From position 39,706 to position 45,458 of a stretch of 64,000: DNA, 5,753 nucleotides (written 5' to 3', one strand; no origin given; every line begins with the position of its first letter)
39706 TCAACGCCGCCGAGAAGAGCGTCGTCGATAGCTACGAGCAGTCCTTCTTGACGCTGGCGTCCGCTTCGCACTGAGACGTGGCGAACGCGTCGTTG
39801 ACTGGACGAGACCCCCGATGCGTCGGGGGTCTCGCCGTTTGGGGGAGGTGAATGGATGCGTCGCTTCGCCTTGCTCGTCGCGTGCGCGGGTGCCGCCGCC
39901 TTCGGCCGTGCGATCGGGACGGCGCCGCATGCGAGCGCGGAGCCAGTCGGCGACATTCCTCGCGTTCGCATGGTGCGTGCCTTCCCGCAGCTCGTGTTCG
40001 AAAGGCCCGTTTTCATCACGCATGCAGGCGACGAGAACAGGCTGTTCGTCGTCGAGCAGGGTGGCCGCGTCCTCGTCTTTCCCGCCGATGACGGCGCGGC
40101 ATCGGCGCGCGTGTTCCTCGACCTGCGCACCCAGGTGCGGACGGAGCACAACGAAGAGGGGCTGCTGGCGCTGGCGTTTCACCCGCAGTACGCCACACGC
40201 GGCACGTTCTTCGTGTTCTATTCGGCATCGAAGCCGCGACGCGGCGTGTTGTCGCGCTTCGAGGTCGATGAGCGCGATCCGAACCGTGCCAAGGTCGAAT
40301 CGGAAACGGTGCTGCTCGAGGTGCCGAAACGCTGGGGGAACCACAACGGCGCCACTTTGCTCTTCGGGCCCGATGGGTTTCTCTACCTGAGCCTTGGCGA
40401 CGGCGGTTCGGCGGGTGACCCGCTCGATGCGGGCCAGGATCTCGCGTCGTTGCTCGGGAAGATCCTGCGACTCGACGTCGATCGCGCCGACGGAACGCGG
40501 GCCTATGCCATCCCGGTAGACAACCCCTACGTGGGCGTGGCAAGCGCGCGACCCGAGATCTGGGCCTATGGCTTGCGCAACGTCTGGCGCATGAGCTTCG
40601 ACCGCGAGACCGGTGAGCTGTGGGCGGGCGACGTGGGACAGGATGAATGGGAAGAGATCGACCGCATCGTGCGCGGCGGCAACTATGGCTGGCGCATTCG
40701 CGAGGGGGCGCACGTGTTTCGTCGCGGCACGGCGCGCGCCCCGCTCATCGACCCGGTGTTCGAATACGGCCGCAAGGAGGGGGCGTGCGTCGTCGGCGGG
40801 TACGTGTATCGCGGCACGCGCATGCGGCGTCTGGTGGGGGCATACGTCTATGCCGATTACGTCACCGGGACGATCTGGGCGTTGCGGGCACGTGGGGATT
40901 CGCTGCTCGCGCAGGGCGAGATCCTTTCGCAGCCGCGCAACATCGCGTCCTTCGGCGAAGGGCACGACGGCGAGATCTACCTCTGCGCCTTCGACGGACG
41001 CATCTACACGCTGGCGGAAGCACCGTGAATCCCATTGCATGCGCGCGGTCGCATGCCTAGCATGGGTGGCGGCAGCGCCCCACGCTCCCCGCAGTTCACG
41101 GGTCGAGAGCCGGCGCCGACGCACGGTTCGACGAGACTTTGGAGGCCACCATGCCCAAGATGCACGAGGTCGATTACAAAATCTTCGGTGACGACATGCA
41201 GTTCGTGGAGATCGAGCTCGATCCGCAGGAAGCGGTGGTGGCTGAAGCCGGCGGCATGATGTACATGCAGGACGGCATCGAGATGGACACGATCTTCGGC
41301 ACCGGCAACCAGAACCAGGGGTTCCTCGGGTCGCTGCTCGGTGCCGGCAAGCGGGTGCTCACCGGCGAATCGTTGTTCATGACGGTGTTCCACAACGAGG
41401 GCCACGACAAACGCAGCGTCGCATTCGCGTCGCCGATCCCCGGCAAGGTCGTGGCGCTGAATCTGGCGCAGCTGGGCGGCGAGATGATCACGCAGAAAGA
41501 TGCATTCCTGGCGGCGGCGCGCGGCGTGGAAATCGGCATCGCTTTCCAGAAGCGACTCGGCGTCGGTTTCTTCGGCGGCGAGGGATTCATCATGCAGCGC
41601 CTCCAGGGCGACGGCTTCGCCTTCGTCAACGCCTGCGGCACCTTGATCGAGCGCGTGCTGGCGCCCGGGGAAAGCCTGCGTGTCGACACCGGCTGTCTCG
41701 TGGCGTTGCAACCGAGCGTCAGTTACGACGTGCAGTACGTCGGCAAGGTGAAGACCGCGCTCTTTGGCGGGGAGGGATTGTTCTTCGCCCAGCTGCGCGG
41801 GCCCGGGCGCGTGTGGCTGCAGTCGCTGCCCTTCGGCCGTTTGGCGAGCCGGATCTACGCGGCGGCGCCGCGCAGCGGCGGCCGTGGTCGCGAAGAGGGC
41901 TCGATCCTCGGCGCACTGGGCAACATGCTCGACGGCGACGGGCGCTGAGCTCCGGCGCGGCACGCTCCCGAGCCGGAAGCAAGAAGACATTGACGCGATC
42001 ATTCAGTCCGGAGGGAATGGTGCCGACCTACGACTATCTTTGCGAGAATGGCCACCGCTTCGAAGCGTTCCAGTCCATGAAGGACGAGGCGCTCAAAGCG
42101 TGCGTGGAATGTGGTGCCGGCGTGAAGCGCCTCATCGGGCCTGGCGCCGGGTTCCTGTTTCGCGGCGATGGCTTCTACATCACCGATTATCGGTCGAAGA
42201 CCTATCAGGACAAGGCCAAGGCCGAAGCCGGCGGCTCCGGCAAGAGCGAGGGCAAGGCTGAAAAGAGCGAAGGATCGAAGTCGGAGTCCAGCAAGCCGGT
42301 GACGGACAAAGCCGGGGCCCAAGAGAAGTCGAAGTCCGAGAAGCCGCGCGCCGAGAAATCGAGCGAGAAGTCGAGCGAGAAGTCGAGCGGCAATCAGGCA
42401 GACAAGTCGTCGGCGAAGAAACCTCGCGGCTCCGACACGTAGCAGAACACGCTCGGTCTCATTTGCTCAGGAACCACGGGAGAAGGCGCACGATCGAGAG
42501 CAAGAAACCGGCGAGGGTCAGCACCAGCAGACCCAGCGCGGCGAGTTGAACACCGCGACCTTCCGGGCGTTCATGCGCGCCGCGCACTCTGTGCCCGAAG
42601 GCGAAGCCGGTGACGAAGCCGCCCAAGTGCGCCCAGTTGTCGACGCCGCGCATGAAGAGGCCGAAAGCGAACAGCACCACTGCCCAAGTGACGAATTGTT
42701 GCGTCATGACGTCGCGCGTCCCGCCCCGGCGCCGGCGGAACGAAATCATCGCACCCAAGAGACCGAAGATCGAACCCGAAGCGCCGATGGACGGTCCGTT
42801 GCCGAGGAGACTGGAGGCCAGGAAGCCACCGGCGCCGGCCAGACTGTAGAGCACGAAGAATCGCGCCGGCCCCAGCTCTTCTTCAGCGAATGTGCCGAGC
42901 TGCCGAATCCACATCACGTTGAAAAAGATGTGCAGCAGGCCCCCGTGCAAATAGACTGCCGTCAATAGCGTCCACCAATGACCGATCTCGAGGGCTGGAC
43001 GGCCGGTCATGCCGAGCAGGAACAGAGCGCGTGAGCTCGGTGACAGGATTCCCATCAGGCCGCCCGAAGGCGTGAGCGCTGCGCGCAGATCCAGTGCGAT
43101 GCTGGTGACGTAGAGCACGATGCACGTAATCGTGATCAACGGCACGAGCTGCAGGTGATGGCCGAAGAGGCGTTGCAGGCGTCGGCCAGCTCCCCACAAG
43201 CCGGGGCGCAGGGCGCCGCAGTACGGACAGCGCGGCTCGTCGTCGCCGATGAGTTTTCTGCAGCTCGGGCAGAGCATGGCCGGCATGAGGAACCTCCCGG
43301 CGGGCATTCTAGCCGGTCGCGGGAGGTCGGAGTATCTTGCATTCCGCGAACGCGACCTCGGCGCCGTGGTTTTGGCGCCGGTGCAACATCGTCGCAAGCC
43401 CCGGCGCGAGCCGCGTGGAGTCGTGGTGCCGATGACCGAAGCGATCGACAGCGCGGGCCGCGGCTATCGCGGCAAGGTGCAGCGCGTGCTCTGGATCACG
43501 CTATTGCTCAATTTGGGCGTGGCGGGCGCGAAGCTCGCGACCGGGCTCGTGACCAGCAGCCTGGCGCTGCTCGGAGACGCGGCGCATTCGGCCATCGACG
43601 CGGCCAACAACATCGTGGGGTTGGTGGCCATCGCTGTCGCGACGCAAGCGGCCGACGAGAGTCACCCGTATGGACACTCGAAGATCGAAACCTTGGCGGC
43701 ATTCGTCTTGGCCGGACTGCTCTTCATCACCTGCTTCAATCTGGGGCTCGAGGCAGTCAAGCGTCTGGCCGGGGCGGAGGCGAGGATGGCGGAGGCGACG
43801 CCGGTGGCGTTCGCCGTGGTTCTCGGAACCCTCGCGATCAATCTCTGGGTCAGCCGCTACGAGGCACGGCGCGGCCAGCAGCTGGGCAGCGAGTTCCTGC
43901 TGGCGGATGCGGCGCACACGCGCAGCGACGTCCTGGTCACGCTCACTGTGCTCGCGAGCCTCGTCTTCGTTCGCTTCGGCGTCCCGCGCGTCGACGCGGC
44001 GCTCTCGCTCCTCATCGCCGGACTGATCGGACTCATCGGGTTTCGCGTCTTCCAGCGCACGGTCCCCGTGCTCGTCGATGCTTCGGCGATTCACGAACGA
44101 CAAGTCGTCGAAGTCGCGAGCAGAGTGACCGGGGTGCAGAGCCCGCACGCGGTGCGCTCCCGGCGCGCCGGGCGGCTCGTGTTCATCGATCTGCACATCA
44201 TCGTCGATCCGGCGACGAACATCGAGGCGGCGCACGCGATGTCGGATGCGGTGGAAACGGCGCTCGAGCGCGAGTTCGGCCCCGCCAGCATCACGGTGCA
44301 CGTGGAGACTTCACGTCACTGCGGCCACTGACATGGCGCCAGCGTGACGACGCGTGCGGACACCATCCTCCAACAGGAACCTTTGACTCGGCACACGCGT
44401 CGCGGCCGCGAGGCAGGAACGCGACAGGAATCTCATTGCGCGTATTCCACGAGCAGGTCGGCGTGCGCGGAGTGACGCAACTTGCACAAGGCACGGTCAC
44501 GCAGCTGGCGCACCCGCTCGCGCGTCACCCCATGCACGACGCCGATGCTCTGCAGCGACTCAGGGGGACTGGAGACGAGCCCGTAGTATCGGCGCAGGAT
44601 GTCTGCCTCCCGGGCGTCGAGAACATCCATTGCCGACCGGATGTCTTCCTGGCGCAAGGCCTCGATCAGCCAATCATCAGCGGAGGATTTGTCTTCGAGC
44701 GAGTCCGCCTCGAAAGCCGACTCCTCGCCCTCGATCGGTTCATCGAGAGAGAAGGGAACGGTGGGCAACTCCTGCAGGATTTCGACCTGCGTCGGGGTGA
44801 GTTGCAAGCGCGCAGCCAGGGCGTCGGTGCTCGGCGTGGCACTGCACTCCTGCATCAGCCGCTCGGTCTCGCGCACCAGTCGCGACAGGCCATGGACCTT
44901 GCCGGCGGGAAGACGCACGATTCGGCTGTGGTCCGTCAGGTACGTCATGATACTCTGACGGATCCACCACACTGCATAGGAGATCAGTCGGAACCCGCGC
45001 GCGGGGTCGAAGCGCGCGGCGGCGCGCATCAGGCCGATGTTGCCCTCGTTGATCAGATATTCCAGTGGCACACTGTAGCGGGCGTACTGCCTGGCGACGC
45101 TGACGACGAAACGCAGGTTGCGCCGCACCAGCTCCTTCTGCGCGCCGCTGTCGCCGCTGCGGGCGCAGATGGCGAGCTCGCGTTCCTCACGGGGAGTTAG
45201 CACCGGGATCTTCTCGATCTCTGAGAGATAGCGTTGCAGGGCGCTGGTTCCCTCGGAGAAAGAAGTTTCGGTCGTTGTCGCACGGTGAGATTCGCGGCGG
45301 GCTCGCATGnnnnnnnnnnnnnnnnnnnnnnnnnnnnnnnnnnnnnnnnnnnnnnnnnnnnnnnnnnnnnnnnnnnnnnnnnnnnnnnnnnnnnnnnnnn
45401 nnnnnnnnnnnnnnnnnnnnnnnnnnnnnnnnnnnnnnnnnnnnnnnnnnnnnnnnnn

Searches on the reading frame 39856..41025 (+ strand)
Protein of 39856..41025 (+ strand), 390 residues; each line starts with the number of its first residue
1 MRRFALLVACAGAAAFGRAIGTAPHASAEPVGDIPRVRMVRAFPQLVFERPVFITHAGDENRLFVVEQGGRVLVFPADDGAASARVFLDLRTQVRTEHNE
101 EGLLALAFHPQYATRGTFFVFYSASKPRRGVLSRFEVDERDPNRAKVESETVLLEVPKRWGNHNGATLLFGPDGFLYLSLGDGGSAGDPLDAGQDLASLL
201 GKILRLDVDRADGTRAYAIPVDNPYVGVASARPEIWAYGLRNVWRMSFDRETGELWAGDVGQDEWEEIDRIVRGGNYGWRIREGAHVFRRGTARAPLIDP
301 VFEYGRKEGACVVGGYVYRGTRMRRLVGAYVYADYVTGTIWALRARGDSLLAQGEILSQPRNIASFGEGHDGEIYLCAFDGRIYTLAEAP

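Call 79: search_protein_families(library=pfam, proteins=[window:39856-41025:+], max_evalue=0.00001)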
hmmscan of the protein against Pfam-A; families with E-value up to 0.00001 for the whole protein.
window:39856-41025:+ (390 aa): 1 family
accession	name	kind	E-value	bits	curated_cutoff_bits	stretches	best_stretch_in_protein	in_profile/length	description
PF07995.17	GSDH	-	9.1e-46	157.1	25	1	49-378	2-323/332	Glucose / Sorbosone dehydrogenase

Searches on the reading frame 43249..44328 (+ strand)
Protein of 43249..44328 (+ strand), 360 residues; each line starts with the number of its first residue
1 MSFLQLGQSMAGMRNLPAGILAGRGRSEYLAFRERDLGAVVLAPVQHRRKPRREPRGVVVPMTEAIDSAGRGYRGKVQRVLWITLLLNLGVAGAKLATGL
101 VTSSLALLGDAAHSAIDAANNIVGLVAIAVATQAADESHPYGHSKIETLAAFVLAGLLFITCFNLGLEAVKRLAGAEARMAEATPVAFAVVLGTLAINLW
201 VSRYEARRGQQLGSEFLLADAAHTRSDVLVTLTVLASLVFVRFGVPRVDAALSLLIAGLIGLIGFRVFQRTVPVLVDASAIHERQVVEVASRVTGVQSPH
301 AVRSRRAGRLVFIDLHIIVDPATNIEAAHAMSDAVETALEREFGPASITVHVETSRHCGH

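Call 10: search_protein_families(library=pfam, proteins=[window:43249-44328:+], max_evalue=0.001)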
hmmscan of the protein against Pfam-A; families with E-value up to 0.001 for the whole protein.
window:43249-44328:+ (360 aa): 2 families
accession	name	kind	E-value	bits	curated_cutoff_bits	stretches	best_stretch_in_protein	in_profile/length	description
PF01545.26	Cation_efflux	-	6.6e-42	144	26.6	1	81-276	1-198/198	Cation efflux family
PF16916.11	ZT_dimer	-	1.2e-18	67.4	26.7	1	281-354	4-77/78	Dimerisation domain of Zinc Transporter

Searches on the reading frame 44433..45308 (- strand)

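Call 10: search_protein_families(library=pfam, proteins=[window:44433-45308:-], max_evalue=0.001)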
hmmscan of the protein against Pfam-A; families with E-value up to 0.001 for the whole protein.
window:44433-45308:- (291 aa): 4 families
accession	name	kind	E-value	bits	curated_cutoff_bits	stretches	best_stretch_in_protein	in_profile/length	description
PF04542.20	Sigma70_r2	-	5.2e-18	65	24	1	60-129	1-70/71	Sigma-70 region 2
PF04545.22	Sigma70_r4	-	8.9e-12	44.8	24.1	1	226-279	1-50/50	Sigma-70, region 4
PF00140.25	Sigma70_r1_2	-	8.8e-09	35.6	22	1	23-53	2-32/34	Sigma-70 factor, region 1.2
PF04539.22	Sigma70_r3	-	1.7e-08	34.9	25.3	1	142-209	4-71/78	Sigma-70 region 3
